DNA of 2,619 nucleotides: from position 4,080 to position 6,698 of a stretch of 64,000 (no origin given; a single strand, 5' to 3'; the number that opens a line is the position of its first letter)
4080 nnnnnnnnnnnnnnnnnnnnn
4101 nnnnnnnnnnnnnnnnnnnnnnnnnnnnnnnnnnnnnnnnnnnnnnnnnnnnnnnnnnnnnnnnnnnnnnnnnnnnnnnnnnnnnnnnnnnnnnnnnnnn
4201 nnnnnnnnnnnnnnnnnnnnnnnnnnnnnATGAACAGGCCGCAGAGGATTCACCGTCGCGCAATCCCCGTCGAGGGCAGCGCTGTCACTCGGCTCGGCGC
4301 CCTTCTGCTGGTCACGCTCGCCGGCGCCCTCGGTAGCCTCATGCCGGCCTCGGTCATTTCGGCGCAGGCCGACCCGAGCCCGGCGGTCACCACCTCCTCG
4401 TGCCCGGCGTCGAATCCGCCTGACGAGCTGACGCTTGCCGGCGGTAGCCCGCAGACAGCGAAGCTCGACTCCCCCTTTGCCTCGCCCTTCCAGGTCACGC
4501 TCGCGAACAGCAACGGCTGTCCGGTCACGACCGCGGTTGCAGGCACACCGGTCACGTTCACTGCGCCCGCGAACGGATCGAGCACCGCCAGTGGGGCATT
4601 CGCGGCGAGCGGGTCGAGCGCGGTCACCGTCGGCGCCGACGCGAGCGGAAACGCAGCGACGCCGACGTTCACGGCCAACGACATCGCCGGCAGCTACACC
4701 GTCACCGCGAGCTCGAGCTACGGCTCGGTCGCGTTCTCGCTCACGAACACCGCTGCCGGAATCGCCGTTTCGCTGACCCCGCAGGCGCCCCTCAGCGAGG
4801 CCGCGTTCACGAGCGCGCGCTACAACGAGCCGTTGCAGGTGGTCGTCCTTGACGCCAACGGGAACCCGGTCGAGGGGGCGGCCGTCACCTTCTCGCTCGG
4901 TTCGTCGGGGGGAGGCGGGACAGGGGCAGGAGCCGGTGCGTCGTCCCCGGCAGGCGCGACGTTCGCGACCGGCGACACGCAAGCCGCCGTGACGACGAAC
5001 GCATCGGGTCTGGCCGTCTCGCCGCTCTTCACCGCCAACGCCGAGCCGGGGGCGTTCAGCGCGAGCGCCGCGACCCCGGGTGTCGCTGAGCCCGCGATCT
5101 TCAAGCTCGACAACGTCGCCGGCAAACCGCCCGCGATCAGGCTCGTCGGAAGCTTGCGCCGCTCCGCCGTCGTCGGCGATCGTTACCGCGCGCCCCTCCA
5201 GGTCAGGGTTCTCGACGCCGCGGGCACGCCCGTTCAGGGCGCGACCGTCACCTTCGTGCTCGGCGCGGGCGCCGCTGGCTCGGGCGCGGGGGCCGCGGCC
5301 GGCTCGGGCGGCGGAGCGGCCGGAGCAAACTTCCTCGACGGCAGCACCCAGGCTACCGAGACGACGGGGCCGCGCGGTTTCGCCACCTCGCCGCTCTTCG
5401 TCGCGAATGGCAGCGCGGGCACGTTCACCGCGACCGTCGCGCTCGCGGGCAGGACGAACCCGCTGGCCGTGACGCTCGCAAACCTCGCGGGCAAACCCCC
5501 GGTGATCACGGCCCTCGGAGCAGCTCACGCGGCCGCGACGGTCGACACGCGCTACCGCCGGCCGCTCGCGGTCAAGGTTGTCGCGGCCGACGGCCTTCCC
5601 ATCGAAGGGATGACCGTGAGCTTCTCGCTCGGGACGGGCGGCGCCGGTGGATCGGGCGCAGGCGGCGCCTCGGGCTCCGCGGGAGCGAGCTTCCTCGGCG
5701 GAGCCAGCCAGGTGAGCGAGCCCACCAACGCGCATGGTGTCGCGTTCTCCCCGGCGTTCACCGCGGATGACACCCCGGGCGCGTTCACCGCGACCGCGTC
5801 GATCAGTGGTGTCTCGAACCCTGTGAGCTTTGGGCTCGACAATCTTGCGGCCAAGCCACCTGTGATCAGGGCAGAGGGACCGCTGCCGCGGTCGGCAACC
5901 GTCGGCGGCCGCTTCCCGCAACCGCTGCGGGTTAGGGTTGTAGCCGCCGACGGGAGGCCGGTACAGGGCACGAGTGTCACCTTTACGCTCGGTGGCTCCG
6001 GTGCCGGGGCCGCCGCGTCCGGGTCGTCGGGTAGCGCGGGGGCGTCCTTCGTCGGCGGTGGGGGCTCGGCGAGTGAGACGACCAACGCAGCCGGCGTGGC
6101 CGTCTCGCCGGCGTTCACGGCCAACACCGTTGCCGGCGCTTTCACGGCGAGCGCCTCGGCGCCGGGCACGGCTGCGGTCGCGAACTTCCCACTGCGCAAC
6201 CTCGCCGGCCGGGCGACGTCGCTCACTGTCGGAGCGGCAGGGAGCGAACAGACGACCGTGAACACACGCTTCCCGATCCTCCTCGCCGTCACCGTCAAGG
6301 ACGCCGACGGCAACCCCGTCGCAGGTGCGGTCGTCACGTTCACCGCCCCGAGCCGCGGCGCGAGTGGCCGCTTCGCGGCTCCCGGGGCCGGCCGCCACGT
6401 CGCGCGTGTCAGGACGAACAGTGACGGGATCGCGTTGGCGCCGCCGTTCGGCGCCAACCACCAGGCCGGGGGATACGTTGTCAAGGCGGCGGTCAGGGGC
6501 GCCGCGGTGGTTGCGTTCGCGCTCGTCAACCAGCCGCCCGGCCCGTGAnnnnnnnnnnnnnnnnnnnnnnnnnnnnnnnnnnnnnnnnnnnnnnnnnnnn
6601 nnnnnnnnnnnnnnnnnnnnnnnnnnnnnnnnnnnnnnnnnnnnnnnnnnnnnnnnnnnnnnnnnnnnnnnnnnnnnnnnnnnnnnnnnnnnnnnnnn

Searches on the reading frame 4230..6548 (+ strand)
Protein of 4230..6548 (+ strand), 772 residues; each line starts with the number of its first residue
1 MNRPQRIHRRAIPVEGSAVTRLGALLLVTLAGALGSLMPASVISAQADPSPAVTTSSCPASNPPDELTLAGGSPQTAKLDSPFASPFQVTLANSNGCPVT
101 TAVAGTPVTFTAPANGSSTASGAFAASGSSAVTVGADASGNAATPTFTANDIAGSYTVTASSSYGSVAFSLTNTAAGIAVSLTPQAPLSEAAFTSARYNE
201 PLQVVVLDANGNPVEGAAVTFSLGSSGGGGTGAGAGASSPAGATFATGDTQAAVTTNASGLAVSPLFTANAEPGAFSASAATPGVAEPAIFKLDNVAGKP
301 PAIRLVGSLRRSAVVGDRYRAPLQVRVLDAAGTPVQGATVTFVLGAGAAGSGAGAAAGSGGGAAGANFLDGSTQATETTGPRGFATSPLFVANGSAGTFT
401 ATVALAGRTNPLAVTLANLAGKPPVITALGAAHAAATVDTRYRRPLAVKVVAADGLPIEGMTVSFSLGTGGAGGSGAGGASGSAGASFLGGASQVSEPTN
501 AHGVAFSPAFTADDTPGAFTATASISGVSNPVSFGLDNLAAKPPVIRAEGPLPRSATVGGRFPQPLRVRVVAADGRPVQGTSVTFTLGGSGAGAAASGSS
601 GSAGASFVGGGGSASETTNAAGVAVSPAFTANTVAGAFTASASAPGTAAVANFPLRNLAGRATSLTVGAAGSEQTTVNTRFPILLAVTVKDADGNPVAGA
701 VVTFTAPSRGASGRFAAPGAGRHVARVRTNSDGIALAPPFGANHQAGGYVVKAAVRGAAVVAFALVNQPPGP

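Call 4: search_protein_families(library=pfam, proteins=[window:4230-6548:+], max_evalue=0.01)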
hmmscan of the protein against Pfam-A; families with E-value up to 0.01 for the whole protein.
window:4230-6548:+ (772 aa): 9 families
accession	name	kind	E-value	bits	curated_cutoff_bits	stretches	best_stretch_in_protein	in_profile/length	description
PF02369.22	Big_1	-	4.4e-13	49.6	34.9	2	684-755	20-80/93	Bacterial Ig-like domain (group 1)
PF05688.17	BIg21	-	7.1e-10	39.9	27.4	0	683-706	4-27/109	Bacterial Immunoglobulin-like 21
PF17789.7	MG4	-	6.7e-09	36.3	24.7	0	682-734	15-55/95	Macroglobulin domain MG4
PF24107.1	DUF7382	-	7.3e-09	35.8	27.4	0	201-225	21-45/65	Domain of unknown function (DUF7382)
PF13115.11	YtkA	-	7.2e-05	23.8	25.9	0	204-226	25-47/85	YtkA-like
PF21834.1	DUF6894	-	0.00021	21.8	24.1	0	302-338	30-64/69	Domain of unknown function (DUF6894)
PF13620.12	CarboxypepD_reg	-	0.0011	19.7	32.3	1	686-733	3-38/82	Carboxypeptidase regulatory-like domain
PF24025.1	Ig_DR_A0283-like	-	0.0023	18.7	27.1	0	685-711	9-36/102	DR_A0283-like, Ig-like domain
PF10670.15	DUF4198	-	0.0061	17.1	34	0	565-624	148-191/209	Domain of unknown function (DUF4198)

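Call 5: search_protein_families(library=ncbifam, proteins=[window:4230-6548:+], max_evalue=0.01)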
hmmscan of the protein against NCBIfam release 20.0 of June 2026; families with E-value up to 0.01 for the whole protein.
window:4230-6548:+ (772 aa): 0 families

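Call 7: find_homologous_proteins(query=window:4230-6545:+, max_evalue=0.00001)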
Query window:4230-6545:+ (772 aa): 615 proteins with E <= 0.00001 among 8000 candidates; the best 120 are listed.
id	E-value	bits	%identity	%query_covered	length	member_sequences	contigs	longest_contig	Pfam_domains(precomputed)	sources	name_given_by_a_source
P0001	0.0e+0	1525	99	100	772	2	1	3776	PF17789.8,PF02369.23,PF05688.18,PF24107.2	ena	-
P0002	0.0e+0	1109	52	85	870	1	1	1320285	PF17789.8,PF02369.23,PF05688.18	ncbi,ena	-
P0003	1.8e-285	968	49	92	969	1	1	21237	PF17789.8,PF02369.23,PF05688.18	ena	-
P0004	4.7e-281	953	66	96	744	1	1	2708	PF10670.16,PF17789.8,PF02369.23,PF05688.18,PF24107.2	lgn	-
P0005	4.4e-277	940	65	97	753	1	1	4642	PF17789.8,PF02369.23,PF05688.18,PF24107.2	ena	-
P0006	9.3e-267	906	67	92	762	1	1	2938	PF17789.8,PF02369.23,PF05688.18,PF26198.1,PF24107.2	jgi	jgi:adhesin/invasin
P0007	1.6e-265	902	55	86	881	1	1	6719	PF10670.16,PF17789.8,PF02369.23,PF05688.18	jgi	jgi:adhesin/invasin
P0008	3.1e-245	835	62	96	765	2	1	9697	PF10670.16,PF17789.8,PF02369.23,PF05688.18,PF26198.1,PF13115.12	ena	-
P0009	1.4e-241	823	61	97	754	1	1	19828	PF10670.16,PF17789.8,PF05751.17,PF02369.23,PF05688.18,PF26198.1,PF24107.2,PF13115.12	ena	-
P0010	2.0e-237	809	49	84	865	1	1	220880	PF17789.8,PF02369.23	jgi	jgi:hypothetical protein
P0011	2.1e-237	809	61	97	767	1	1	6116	PF02369.23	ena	-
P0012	4.4e-230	785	58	94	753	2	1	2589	PF17789.8,PF02369.23,PF05688.18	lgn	-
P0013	8.2e-218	744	55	94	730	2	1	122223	PF17789.8,PF02369.23,PF05688.18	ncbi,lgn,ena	-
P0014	3.6e-212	725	56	92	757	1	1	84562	PF17789.8,PF02369.23,PF05688.18,PF26198.1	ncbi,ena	-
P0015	3.0e-205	702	51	93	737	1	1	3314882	PF17789.8,PF02369.23,PF05688.18,PF13115.12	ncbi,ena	-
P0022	1.8e-190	654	47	78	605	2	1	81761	PF17789.8,PF02369.23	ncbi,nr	ncbi:MAG TPA: hypothetical protein VH063_01995 [Gaiellaceae bacterium]|nr:hypothetical protein [Gaie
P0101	1.4e-139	485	41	79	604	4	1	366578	PF17789.8,PF02369.23,PF13620.13,PF09134.17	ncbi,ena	-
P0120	1.0e-132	463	43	76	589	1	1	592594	PF17789.8,PF02369.23,PF13620.13,PF24107.2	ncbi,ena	-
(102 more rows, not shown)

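Call 8: find_encoding_contigs(protein=P0002, flank=8000, max_places=2)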
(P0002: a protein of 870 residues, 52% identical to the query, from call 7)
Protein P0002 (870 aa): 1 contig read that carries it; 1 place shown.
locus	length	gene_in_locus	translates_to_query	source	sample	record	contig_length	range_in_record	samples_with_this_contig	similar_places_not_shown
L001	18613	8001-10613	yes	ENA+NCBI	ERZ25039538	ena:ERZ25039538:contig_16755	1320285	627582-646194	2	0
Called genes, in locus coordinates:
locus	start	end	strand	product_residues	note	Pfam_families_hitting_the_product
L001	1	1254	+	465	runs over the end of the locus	PF01425:Amidase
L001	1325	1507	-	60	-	-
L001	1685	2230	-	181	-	-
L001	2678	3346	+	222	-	PF00072:Response_reg, PF00486:Trans_reg_C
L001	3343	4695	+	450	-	PF00672:HAMP (weak), PF00512:HisKA, PF02518:HATPase_c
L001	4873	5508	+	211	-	-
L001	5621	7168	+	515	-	PF01471:PG_binding_1 (weak)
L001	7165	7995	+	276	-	PF00005:ABC_tran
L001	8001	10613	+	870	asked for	PF02369:Big_1 (faint), PF17789:MG4 (faint), PF05688:BIg21 (faint)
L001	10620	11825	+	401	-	PF12704:MacB_PCD, PF02687:FtsX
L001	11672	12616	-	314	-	-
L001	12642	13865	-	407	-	-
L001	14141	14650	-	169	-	PF06897:DUF1269 (weak)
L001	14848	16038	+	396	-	PF00817:IMS, PF11798:IMS_HHH, PF11799:IMS_C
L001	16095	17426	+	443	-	PF07992:Pyr_redox_2, PF00070:Pyr_redox (weak), PF22366:NDH2_C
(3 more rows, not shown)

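Call 9: find_encoding_contigs(protein=P0015, flank=8000, max_places=2)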
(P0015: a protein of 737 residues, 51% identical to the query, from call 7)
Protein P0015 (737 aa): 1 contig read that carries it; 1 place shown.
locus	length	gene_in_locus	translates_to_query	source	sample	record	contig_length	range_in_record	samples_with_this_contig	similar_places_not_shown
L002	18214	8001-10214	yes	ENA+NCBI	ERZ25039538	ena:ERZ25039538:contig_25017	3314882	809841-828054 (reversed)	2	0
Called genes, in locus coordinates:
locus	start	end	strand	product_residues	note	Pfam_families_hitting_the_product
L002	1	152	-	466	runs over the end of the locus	PF00990:GGDEF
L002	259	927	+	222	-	PF00072:Response_reg, PF00486:Trans_reg_C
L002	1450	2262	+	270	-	PF00672:HAMP, PF00512:HisKA, PF02518:HATPase_c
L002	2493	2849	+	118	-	-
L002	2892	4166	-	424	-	PF00672:HAMP, PF00512:HisKA, PF02518:HATPase_c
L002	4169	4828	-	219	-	PF00072:Response_reg, PF00486:Trans_reg_C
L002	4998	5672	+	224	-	-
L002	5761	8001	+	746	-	PF01471:PG_binding_1 (weak), PF00005:ABC_tran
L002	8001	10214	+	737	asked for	PF02369:Big_1 (faint), PF13115:YtkA (faint), PF17789:MG4 (faint), PF05688:BIg21 (faint)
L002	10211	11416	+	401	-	PF12704:MacB_PCD, PF02687:FtsX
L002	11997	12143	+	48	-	-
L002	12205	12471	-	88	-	-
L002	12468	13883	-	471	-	PF14691:Fer4_20, PF01262:AlaDh_PNT_C (faint), PF01946:Thi4 (weak), PF00070:Pyr_redox (faint), PF07992:Pyr_redox_2, PF13450:NAD_binding_8, PF13738:Pyr_redox_3 (faint)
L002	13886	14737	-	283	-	PF10418:DHODB_Fe-S_bind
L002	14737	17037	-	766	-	PF01855:POR_N, PF02780:Transketolase_C (faint), PF17147:PFOR_II, PF02775:TPP_enzyme_C (weak)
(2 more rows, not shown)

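Call 10: find_encoding_contigs(protein=P0022, flank=8000, max_places=2)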
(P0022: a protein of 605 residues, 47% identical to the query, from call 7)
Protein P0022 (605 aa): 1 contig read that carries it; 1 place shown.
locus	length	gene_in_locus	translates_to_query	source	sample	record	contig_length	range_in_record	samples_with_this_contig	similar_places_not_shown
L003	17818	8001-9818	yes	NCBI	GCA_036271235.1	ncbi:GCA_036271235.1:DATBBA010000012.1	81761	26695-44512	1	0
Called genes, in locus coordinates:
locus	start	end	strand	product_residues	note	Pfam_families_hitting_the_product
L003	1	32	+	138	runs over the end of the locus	PF13577:SnoaL_4, PF12680:SnoaL_2 (weak)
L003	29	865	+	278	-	PF07883:Cupin_2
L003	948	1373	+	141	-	PF13669:Glyoxalase_4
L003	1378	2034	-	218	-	PF00440:TetR_N, PF17932:TetR_C_24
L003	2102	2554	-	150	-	PF01575:MaoC_dehydratas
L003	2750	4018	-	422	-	PF00672:HAMP, PF00512:HisKA, PF02518:HATPase_c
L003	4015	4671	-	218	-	PF00072:Response_reg, PF00486:Trans_reg_C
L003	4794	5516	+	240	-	-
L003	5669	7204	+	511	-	PF01471:PG_binding_1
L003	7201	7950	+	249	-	PF00005:ABC_tran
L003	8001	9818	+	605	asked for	PF17789:MG4 (faint), PF02369:Big_1 (faint)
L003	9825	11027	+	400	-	PF12704:MacB_PCD, PF02687:FtsX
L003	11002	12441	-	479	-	-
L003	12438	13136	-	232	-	PF00072:Response_reg, PF00486:Trans_reg_C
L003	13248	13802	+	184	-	-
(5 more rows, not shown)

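Call 14: find_related_loci(query=A1, collection=genome_contigs, flank=8000)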
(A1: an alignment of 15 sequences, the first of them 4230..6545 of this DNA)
Query A1 (772 aa) in genome_contigs; peptide patterns used: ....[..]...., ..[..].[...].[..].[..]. (x = any residue, [..] = any of these).
599 stretches matched a pattern (row limit reached: there are more); 92 encode a relative of the query (tblastn E <= 1e-3); the best 80 are kept; 79 distinct loci.
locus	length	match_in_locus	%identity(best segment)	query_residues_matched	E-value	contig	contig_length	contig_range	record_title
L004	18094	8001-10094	51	54-771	1e-169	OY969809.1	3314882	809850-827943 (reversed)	MAG: uncultured Actinomycetota bacterium isolate MFD05502.bin.1.34 genome assembly, chromosome: 1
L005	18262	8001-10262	51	2-769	7e-154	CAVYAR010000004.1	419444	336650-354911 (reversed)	MAG: uncultured Actinomycetota bacterium isolate MFD04967.bin.1.138 genome assembly, contig: contig_38213, whole genome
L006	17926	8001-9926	47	57-771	8e-117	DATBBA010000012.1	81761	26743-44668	MAG TPA_asm: Gaiellaceae bacterium isolate SMAG_U5746 k141_820590, whole genome shotgun sequence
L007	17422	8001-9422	51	45-768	6e-105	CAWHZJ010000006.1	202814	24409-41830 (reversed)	MAG: uncultured Solirubrobacterales bacterium isolate MFD09286.bin.2.84 genome assembly, contig: contig_26625, whole gen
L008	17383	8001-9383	51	57-770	9e-105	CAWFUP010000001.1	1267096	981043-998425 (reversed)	MAG: uncultured Solirubrobacterales bacterium isolate MFD09286.bin.1.203 genome assembly, contig: contig_16119, whole ge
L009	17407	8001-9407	50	50-770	6e-99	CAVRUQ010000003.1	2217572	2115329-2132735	MAG: uncultured Solirubrobacterales bacterium isolate MFD02248.bin.1.47 genome assembly, contig: contig_17416, whole gen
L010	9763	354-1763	49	45-767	2e-95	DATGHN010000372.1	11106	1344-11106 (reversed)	MAG TPA_asm: Solirubrobacteraceae bacterium isolate SMAG_U9782 k141_2270124, whole genome shotgun sequence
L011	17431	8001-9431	45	52-770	6e-85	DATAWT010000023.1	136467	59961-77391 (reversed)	MAG TPA_asm: Solirubrobacteraceae bacterium isolate SMAG_U5632 k141_860915, whole genome shotgun sequence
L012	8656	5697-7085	48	57-768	4e-82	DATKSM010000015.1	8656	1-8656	MAG TPA_asm: Solirubrobacteraceae bacterium isolate SMAG_U14054 k141_1367404, whole genome shotgun sequence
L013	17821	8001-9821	47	45-767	8e-81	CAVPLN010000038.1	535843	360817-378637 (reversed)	MAG: uncultured Solirubrobacterales bacterium isolate MFD00082.bin.2.82 genome assembly, contig: contig_4638, whole geno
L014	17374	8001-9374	48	56-770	4e-80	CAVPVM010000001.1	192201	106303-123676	MAG: uncultured Solirubrobacterales bacterium isolate MFD00082.bin.2.96 genome assembly, contig: contig_10555, whole gen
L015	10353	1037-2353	46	59-769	4e-80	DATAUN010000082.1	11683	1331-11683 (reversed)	MAG TPA_asm: Gaiellaceae bacterium isolate SMAG_U5573 k141_3211961, whole genome shotgun sequence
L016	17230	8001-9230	51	22-771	1e-70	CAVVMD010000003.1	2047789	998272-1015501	MAG: uncultured Solirubrobacterales bacterium isolate MFD03399.bin.1.177 genome assembly, contig: contig_732, whole geno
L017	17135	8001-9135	53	55-771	4e-70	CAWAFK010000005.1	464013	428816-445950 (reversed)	MAG: uncultured Solirubrobacterales bacterium isolate MFD02671.bin.2.62 genome assembly, contig: contig_25807, whole gen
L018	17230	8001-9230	51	22-771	6e-70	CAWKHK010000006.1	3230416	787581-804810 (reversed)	MAG: uncultured Solirubrobacteraceae bacterium isolate MFD05705.bin.2.106 genome assembly, contig: contig_35887, whole g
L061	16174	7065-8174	40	25-768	3e-52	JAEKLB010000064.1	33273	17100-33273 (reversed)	MAG: Acidobacteria bacterium isolate SM_70_13 SM_S39_scaffold_392, whole genome shotgun sequence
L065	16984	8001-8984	48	65-771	4e-48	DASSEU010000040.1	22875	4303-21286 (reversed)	MAG TPA_asm: Acidimicrobiales bacterium isolate SMAG_U986 k141_1847324, whole genome shotgun sequence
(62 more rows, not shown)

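Call 31: search_protein_families(library=pfam, proteins=[L065:3636-4811:+, L065:4781-5521:+, L065:5541-6776:+, L065:6829-7809:+, L065:7806-9623:+, L065:9694-12087:+, L061:3182-3760:+, L061:3757-5196:+, L061:5860-7062:+, L061:7059-8192:+], max_evalue=0.001)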
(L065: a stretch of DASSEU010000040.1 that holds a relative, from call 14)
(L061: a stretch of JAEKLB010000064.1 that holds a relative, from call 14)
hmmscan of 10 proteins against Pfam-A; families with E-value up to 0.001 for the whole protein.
L065:3636-4811:+ (391 aa): 0 families

L065:4781-5521:+ (246 aa): 4 families
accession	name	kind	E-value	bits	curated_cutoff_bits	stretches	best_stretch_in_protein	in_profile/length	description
PF00005.33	ABC_tran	-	5.7e-30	105.1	25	1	48-196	1-136/137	ABC transporter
PF13304.12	AAA_21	-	1.5e-05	25.7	27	0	60-81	1-22/304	AAA domain, putative AbiEii toxin, Type IV TA system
PF02463.25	SMC_N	-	3e-05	24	40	0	59-78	25-44/220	RecF/RecN/SMC N terminal domain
PF13555.12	AAA_29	-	0.00016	21.8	27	1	50-75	14-39/61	P-loop containing region of AAA domain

L065:5541-6776:+ (411 aa): 2 families
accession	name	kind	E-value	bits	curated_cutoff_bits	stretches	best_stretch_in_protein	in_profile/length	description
PF12704.14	MacB_PCD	-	3.3e-48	165.2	27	1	21-250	1-206/207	MacB-like periplasmic core domain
PF02687.27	FtsX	-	7.5e-19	68.4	25.5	1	292-403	3-119/120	FtsX-like permease C-terminal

L065:6829-7809:+ (326 aa): 1 family
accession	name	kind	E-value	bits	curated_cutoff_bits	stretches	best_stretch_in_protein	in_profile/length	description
PF18914.6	DUF5666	-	3.2e-07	31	27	1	58-122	2-59/60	Domain of unknown function (DUF5666)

L065:7806-9623:+ (605 aa): 1 family
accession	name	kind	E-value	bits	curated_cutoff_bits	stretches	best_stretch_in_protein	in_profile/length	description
PF02369.22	Big_1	-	7.9e-10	39.2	34.9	2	308-383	20-88/93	Bacterial Ig-like domain (group 1)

L065:9694-12087:+ (797 aa): 4 families
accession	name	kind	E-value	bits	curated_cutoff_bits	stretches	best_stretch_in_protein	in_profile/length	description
PF00563.25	EAL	-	1.1e-73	248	31.3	1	539-773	4-236/236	EAL domain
PF00990.26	GGDEF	-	8.3e-39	133.4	23.8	1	362-516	1-159/161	Diguanylate cyclase, GGDEF domain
PF00672.30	HAMP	-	1.2e-08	35.5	25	1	302-349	2-49/53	HAMP domain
PF02743.24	dCache_1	-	0.00017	21.7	45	1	52-266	10-239/240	Cache domain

L061:3182-3760:+ (192 aa): 0 families

L061:3757-5196:+ (479 aa): 1 family
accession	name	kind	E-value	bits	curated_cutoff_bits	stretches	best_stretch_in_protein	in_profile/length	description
PF01471.23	PG_binding_1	-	2.4e-06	28.1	23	1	240-288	1-48/57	Putative peptidoglycan binding domain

L061:5860-7062:+ (400 aa): 2 families
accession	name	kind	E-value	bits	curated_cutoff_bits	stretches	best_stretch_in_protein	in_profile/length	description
PF02687.27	FtsX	-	8.1e-22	78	25.5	1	281-393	3-120/120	FtsX-like permease C-terminal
PF12704.14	MacB_PCD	-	3.3e-20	73.7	27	1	32-234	2-193/207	MacB-like periplasmic core domain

L061:7059-8192:+ (377 aa): 1 family
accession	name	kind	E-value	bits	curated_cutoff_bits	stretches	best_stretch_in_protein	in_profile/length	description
PF02369.22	Big_1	-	9.2e-06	26.1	34.9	0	173-245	21-84/93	Bacterial Ig-like domain (group 1)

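Call 34: search_solved_structures(query=A1, max_evalue=0.1)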
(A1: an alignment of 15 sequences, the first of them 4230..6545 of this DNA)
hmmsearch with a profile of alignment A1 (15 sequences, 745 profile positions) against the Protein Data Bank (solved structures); distinct sequences matched with E-value up to 0.1: 0.

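Call 42: search_protein_families(library=pfam, proteins=[L065:3636-4811:+, L065:6829-7809:+], max_evalue=10)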
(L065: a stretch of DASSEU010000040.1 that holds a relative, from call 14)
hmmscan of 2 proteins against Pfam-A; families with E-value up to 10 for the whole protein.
L065:3636-4811:+ (391 aa): 0 families

L065:6829-7809:+ (326 aa): 1 family
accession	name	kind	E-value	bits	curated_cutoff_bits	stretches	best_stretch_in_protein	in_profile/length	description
PF18914.6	DUF5666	-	3.2e-07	31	27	2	58-122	2-59/60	Domain of unknown function (DUF5666)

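Call 50: predict_structure(alignment_id=A2)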
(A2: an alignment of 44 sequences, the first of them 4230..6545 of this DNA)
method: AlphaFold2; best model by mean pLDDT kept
length: 772 residues; sequences in the alignment: 44
mean_pLDDT: 82.3   pTM: 0.39
mean pLDDT of the five models: 82.3, 81.4, 80.4, 80.3, 80.1
residues with pLDDT >= 90: 383; 70-90: 260; 50-70: 34; < 50: 95
segments of 3 or more residues with pLDDT < 50: 1-56, 229-237, 347-360, 474-480, 591-597
pLDDT, mean of each block of 10 residues (from residue 1): 35 36 41 33 33 56 92 81 90 89 94 81 89 94 92 87 93 69 89 86 89 87 71 54 90 92 93 89 86 80 84 86 90 86 68 41 82 91 92 84 81 86 82 89 94 87 90 48 83 93 94 90 87 91 86 89 95 89 87 49 87 94 96 92 89 94 88 88 93 93 94 83 91 93 93 94 92 60
secondary structure, 60 per line:
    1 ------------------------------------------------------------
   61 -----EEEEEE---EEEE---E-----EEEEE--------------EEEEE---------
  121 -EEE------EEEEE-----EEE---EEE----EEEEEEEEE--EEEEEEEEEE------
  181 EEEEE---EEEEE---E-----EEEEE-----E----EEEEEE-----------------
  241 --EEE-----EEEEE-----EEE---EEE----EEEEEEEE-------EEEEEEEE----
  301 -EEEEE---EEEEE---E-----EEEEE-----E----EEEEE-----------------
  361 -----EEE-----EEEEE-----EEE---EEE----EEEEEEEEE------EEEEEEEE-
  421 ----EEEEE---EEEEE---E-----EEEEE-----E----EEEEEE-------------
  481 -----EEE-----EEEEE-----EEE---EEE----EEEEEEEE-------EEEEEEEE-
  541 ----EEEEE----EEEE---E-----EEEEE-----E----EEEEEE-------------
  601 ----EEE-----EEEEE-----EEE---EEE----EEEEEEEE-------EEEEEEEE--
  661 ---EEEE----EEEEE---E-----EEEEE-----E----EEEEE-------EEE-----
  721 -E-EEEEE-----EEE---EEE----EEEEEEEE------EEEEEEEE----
elements in order (helices of 4 or more, strands of 3 or more residues): E66-71 E75-78 E88-92 E107-111 E122-124 E131-135 E141-143 E147-149 E154-162 E165-174 E181-185 E189-193 E203-207 E218-223 E243-245 E251-255 E261-263 E267-269 E274-281 E289-296 E302-306 E310-314 E324-328 E339-343 E366-368 E374-378 E384-386 E390-392 E397-405 E412-419 E425-429 E433-437 E447-451 E462-467 E486-488 E494-498 E504-506 E510-512 E517-524 E532-539 E545-549 E554-557 E567-571 E582-587 E605-607 E613-617 E623-625 E629-631 E636-643 E651-658 E664-667 E672-676 E686-690 E701-705 E713-715 E724-728 E734-736 E740-742 E747-754 E761-768
